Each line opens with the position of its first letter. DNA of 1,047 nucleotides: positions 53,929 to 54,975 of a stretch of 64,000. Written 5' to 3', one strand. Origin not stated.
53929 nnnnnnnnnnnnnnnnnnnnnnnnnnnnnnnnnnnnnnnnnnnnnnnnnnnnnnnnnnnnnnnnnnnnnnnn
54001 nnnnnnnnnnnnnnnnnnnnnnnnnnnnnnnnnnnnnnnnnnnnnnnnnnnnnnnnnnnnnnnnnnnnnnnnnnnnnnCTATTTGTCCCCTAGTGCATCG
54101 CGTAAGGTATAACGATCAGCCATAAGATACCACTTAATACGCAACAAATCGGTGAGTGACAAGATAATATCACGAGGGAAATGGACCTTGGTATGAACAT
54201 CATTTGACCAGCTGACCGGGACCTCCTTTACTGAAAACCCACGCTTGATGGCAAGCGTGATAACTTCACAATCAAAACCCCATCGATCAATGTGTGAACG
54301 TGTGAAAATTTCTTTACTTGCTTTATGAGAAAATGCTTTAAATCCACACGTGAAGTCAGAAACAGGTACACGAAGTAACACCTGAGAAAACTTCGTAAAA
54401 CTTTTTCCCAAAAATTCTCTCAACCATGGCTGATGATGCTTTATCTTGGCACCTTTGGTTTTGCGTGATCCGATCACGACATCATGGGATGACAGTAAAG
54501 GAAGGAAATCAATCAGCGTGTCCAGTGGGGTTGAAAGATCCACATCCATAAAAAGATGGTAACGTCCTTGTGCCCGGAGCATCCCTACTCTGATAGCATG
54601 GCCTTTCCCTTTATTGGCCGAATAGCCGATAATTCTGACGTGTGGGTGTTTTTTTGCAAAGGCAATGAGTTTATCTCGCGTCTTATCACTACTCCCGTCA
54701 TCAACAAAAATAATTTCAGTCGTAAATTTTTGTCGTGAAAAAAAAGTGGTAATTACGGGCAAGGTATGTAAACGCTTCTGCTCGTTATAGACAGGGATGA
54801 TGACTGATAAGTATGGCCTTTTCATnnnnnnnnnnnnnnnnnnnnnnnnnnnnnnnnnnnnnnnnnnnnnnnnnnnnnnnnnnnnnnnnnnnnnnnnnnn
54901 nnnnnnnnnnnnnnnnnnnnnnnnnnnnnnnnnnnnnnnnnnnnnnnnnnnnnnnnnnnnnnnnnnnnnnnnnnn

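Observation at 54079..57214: Three-gene glycosylation module: polyprenyl-P-sugar synthase-like GT2 + SAM methyltransferase, divergent from a GT-C membrane transferase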

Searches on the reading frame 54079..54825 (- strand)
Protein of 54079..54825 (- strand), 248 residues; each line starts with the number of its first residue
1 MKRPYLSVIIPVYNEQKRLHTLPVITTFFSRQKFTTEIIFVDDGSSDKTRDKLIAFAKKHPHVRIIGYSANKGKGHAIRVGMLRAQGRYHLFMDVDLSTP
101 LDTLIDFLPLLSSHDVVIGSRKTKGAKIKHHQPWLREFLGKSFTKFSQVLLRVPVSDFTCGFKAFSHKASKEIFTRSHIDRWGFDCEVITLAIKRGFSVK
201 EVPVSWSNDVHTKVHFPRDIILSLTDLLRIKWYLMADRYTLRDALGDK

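Call 3: search_protein_families(library=pfam, proteins=[window:54079-54825:-], max_evalue=0.1)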
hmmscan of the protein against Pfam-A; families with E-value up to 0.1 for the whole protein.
window:54079-54825:- (248 aa): 4 families
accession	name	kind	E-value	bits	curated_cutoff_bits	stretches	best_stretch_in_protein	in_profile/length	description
PF00535.33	Glycos_transf_2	-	4.5e-25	89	23.3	1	7-174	1-168/168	Glycosyl transferase family 2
PF10111.15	Glyco_tranf_2_2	-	8.5e-08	32.5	27.3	1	7-113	1-108/276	Glycosyltransferase like family 2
PF13641.12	Glyco_tranf_2_3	-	0.02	15.3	27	1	5-206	2-208/230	Glycosyltransferase like family 2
PF13704.12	Glyco_tranf_2_4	-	0.026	15.4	27.5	1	35-96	19-81/98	Glycosyl transferase family 2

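Call 4: search_protein_families(library=ncbifam, proteins=[window:54079-54825:-], max_evalue=0.1)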
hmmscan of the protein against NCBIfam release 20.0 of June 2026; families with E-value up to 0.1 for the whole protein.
window:54079-54825:- (248 aa): 24 families
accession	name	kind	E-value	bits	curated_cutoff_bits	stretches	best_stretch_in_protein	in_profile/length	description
NF047588.1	GlcsyltransPgfSStrep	equivalog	3.8e-22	78.9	500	1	6-181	3-175/308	glycosyltransferase PgfS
NF007482.0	PRK10073.1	equivalog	4.5e-16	58.8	423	1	3-96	5-95/334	glycosyltransferase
TIGR03937.1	PgaC_IcaA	equivalog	1.9e-15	56.8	422.3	1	3-96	44-135/407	poly-beta-1,6-N-acetyl-D-glucosamine synthase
NF041391.1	DPhHxTase_Halo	equivalog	4e-14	52.1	375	1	13-208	4-185/213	dolichyl-phosphate hexose transferase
NF058614.1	PPMAGASynPpgS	equivalog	2.6e-13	49.9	370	1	8-205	4-195/226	polyprenyl-phospho-N-acetylgalactosaminyl synthase PpgS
NF041875.1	EPS_EpsD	equivalog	7.5e-13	48.6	370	1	6-126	1-121/325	exopolysaccharide biosynthesis glycosyltransferase EpsD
NF007986.1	PRK10714.1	equivalog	3.5e-12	46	529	1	6-167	8-166/316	undecaprenyl-phosphate 4-deoxy-4-formamido-L-arabinose transferase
NF047683.1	TeichurnBiosyTuaG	equivalog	1.8e-11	44.2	400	1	2-98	4-98/252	teichuronic acid biosynthesis protein TuaG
TIGR04182.1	glyco_TIGR04182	equivalog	2.9e-11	43.3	325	1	7-215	3-202/293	S-layer glycoprotein N-glycosyltransferase AglJ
TIGR04283.1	glyco_like_mftF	equivalog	3.9e-11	43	182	1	6-119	1-105/221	TIGR04283 family arsenosugar biosynthesis glycosyltransferase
TIGR03965.1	mycofact_glyco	equivalog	2.7e-10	39.7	280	1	6-118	76-186/467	mycofactocin biosynthesis glycosyltransferase MftF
TIGR03111.1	glyc2_xrt_Gpos1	hypoth_equivalog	1.4e-07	30.6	363.95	1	2-98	47-143/439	TIGR03111 family XrtG-associated glycosyltransferase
NF038302.1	EPS_HpsE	equivalog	1.6e-07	30.6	300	1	6-96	3-96/307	hormogonium polysaccharide biosynthesis glycosyltransferase HpsE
NF010496.0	PRK13915.1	equivalog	4.5e-07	29.2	262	1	6-116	33-148/307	glucosyl-3-phosphoglycerate synthase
NF050819.1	PolSacchBiosHfsG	equivalog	2.3e-06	27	500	1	3-105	11-110/302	polysaccharide biosynthesis protein HfsG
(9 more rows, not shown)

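Call 9: search_solved_structures(query=window:54079-54825:-, max_evalue=0.001, show_alignments=2)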
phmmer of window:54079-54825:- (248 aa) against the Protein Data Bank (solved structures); distinct sequences matched with E-value up to 0.001: 19.
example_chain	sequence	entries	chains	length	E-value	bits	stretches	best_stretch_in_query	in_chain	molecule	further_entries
5mlz_A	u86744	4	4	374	6.1e-16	62.1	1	6-206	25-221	Dolichol monophosphate mannose synthase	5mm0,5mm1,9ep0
5ekp_C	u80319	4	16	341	1.2e-15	61.1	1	6-169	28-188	Uncharacterized glycosyltransferase sll0501 | Glycosyltransferase sll0501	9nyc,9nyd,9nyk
5eke_A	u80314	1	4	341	1.2e-15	61.1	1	6-169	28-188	Uncharacterized glycosyltransferase sll0501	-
9nye_A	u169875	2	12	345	1.3e-15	61.1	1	6-169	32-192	Glycosyltransferase sll0501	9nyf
9hwj_A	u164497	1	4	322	1.9e-10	44.1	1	6-167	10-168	Undecaprenyl-phosphate 4-deoxy-4-formamido-L-arabinose transferase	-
9bhc_C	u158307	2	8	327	8.9e-09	38.6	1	6-107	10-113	Undecaprenyl-phosphate 4-deoxy-4-formamido-L-arabinose transferase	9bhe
8vxh_A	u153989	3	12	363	1.1e-08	38.3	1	6-108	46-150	Undecaprenyl-phosphate 4-deoxy-4-formamido-L-arabinose transferase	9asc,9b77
2z87_A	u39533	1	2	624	2.1e-08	37.4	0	3-96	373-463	Chondroitin synthase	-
2z86_A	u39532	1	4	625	2.1e-08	37.4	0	3-96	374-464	Chondroitin synthase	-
6p61_A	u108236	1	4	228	6.2e-07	32.6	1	2-99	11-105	Glycosyltransferase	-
3bcv_A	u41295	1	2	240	1.2e-06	31.6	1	4-100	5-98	Putative glycosyltransferase protein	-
6yv7_B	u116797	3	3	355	2.4e-06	30.7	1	3-112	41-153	Glycosyl transferase, family 2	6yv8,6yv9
6yv7_A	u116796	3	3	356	2.4e-06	30.7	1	3-112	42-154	Glycosyl transferase, family 2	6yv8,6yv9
5tze_C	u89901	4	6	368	6.4e-06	29.3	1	6-125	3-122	Glycosyl transferase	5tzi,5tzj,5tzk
5tz8_A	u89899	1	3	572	1.2e-05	28.4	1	6-125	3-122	Glycosyl transferase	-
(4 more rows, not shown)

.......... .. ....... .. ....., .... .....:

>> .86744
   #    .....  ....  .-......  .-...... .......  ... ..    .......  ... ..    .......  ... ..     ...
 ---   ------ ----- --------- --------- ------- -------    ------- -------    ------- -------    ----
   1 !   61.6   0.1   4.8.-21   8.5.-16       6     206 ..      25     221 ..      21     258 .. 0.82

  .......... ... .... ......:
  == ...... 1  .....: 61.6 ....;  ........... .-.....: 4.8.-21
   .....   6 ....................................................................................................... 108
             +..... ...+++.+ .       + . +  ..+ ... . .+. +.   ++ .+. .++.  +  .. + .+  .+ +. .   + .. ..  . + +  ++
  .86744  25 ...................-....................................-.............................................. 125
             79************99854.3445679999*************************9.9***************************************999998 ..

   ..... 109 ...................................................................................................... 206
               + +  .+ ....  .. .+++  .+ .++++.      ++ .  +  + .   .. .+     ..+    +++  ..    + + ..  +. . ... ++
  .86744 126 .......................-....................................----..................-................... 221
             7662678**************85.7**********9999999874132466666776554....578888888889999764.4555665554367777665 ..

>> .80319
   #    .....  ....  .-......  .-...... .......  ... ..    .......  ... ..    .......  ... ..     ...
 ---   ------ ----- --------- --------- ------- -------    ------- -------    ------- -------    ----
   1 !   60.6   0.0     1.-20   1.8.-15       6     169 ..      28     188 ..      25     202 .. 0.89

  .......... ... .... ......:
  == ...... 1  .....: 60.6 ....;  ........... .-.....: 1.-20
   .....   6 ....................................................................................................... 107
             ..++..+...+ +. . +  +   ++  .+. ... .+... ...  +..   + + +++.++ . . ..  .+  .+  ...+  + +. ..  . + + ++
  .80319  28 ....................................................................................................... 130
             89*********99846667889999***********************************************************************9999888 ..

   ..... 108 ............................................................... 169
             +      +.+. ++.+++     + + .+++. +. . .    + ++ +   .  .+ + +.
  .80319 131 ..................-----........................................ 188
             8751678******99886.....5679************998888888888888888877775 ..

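Call 26: find_homologous_proteins(query=window:54079-54825:-)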
Query window:54079-54825:- (248 aa): 7952 proteins with E <= 0.001 among 8000 candidates; the best 120 are listed.
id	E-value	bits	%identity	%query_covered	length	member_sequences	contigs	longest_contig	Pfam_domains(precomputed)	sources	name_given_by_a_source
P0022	3.0e-164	563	100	100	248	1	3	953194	PF10111.15,PF00535.33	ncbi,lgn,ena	-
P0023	6.6e-84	300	57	96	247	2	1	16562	PF10111.15,PF00535.33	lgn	-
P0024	2.6e-83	298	57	96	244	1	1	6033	PF10111.15,PF00535.33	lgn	-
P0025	3.2e-83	297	59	92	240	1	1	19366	PF10111.15,PF00535.33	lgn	-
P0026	8.0e-81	289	55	96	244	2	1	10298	PF10111.15,PF00535.33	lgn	-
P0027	1.5e-80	288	55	97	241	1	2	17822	PF10111.15,PF00535.33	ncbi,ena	-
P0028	3.9e-80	287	57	94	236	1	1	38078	PF10111.15,PF00535.33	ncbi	-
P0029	7.3e-80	286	54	96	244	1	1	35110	PF10111.15,PF00535.33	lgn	-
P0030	5.4e-79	283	54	96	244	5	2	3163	PF10111.15,PF00535.33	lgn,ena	-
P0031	5.9e-79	283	54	97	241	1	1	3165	PF10111.15,PF00535.33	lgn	-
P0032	1.8e-78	282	57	92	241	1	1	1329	PF10111.15,PF00535.33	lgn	-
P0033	4.6e-78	280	54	94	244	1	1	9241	PF10111.15,PF00535.33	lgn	-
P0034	1.2e-77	279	51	96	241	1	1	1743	PF00535.33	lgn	-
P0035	4.5e-77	277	51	96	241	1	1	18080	PF10111.15,PF00535.33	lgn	-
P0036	4.5e-77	277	54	95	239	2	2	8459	PF10111.15,PF00535.33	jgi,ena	-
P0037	5.5e-77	277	51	96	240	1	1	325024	PF10111.15,PF00535.33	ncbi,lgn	-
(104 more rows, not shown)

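Call 39: find_encoding_contigs(protein=P0028, flank=5000, max_places=1)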
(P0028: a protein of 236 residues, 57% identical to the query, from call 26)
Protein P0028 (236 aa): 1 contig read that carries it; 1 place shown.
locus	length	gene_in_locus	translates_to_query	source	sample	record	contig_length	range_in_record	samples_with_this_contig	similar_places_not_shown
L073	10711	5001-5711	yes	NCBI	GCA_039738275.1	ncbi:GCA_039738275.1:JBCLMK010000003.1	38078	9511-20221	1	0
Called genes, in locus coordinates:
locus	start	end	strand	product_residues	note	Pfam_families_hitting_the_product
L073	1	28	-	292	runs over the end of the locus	PF00535:Glycos_transf_2, PF13641:Glyco_tranf_2_3, PF13632:Glyco_trans_2_3 (weak)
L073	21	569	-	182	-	-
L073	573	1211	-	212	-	PF25087:GMPPB_C (faint), PF00132:Hexapep, PF14602:Hexapep_2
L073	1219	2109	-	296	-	PF00535:Glycos_transf_2, PF13641:Glyco_tranf_2_3, PF13632:Glyco_trans_2_3 (weak)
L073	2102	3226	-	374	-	PF13439:Glyco_transf_4, PF00534:Glycos_transf_1, PF13692:Glyco_trans_1_4, PF13524:Glyco_trans_1_2 (weak), PF20706:GT4-conflict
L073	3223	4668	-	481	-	PF13439:Glyco_transf_4, PF00534:Glycos_transf_1, PF13692:Glyco_trans_1_4, PF20706:GT4-conflict (weak), PF13524:Glyco_trans_1_2 (weak)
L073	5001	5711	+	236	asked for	PF00535:Glycos_transf_2, PF10111:Glyco_tranf_2_2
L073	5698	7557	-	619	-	-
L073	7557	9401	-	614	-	-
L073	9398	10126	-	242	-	PF08241:Methyltransf_11, PF13649:Methyltransf_25 (weak)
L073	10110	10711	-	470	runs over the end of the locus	PF13231:PMT_2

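Call 40: find_encoding_contigs(protein=P0025, flank=5000, max_places=1)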
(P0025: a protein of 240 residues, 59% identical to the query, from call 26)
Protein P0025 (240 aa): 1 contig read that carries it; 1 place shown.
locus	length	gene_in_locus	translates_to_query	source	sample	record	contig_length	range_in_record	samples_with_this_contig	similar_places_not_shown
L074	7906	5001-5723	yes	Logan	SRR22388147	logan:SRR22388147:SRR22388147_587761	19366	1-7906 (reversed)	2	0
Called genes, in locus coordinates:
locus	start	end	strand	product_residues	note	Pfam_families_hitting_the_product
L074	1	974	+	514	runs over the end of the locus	-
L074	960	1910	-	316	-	PF00106:adh_short (weak), PF01073:3Beta_HSD, PF01370:Epimerase, PF02719:Polysacc_synt_2 (weak), PF04321:RmlD_sub_bind, PF07993:NAD_binding_4 (faint), PF16363:GDP_Man_Dehyd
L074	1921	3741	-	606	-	-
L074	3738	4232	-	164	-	PF18915:DUF5667 (weak)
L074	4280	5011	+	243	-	PF01209:Ubie_methyltran (weak), PF07021:MetW, PF13489:Methyltransf_23, PF13847:Methyltransf_31, PF08241:Methyltransf_11, PF08242:Methyltransf_12, PF13649:Methyltransf_25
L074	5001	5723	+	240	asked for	PF00535:Glycos_transf_2, PF10111:Glyco_tranf_2_2 (weak)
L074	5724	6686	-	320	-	PF00106:adh_short (weak), PF01073:3Beta_HSD, PF01370:Epimerase, PF02719:Polysacc_synt_2 (weak), PF04321:RmlD_sub_bind, PF05368:NmrA (weak), PF13460:NAD_binding_10, PF16363:GDP_Man_Dehyd, +1 more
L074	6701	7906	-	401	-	?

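Call 41: find_encoding_contigs(protein=P0037, flank=5000, max_places=1)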
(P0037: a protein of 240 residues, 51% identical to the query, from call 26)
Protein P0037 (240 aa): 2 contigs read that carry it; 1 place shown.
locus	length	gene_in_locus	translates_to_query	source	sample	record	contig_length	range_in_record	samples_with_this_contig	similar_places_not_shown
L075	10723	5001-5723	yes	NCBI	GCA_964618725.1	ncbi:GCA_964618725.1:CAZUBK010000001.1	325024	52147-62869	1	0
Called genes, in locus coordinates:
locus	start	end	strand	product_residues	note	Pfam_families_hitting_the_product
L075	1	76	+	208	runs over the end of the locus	PF20334:DUF6629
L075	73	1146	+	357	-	-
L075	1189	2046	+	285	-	-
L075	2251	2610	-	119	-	-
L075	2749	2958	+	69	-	-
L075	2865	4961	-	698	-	-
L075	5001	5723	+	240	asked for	PF00535:Glycos_transf_2, PF10111:Glyco_tranf_2_2 (weak)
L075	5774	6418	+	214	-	-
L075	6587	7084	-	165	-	PF04073:tRNA_edit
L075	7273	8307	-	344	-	PF00561:Abhydrolase_1, PF12146:Hydrolase_4, PF12697:Abhydrolase_6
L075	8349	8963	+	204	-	PF02585:PIG-L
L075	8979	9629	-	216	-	-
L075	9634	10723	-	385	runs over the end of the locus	PF04471:Mrr_cat (faint)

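Call 46: list_cluster_members(proteins=[window:54079-54825:-, window:54822-55559:-, window:55610-57214:+, P0001, window:51531-52391:-])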
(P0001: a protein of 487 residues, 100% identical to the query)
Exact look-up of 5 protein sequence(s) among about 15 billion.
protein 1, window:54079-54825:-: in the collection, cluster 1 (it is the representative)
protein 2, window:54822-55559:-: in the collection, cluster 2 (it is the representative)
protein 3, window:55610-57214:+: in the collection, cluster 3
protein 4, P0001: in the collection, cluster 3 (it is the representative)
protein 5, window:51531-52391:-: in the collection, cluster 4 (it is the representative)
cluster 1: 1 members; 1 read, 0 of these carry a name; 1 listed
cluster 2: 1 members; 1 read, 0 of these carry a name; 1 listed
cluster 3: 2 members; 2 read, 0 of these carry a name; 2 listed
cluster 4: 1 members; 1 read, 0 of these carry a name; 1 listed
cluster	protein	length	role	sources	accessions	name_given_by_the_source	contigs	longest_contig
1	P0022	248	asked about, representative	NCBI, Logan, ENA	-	-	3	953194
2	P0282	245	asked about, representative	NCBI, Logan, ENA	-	-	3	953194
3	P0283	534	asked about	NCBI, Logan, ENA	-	-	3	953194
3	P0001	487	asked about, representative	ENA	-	-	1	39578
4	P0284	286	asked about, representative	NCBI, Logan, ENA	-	-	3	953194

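Call 50: find_related_loci(query=window:54079-54825:-, collection=metagenome_contigs, flank=6000)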
Query window:54079-54825:- (248 aa) in metagenome_contigs; peptide patterns used: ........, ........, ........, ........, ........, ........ (x = any residue, [..] = any of these).
176 stretches matched a pattern; 115 encode a relative of the query (tblastn E <= 1e-3); the best 80 are kept; 80 distinct loci.
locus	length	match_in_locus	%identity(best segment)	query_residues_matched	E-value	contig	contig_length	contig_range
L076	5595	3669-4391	51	5-241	2e-78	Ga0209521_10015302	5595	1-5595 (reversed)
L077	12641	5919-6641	51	5-241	2e-78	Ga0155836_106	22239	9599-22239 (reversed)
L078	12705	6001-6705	48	1-233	7e-69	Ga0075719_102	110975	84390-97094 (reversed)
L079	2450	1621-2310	46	6-242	3e-62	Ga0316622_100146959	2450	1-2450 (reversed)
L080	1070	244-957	44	6-241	2e-61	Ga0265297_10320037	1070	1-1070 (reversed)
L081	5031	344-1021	40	5-231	2e-50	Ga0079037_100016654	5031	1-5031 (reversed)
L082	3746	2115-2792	37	5-231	4e-49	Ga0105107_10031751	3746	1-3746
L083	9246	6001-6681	39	1-231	6e-45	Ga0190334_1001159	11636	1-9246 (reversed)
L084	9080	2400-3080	39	1-231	6e-45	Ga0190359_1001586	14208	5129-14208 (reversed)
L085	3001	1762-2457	34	7-233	2e-31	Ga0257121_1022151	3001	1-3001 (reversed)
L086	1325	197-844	32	6-220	9e-32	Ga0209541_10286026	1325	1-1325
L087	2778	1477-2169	29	2-230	2e-28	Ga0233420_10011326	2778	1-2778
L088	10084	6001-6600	34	2-206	3e-27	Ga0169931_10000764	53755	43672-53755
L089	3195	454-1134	30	6-231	6e-27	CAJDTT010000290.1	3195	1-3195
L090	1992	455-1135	31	6-231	6e-27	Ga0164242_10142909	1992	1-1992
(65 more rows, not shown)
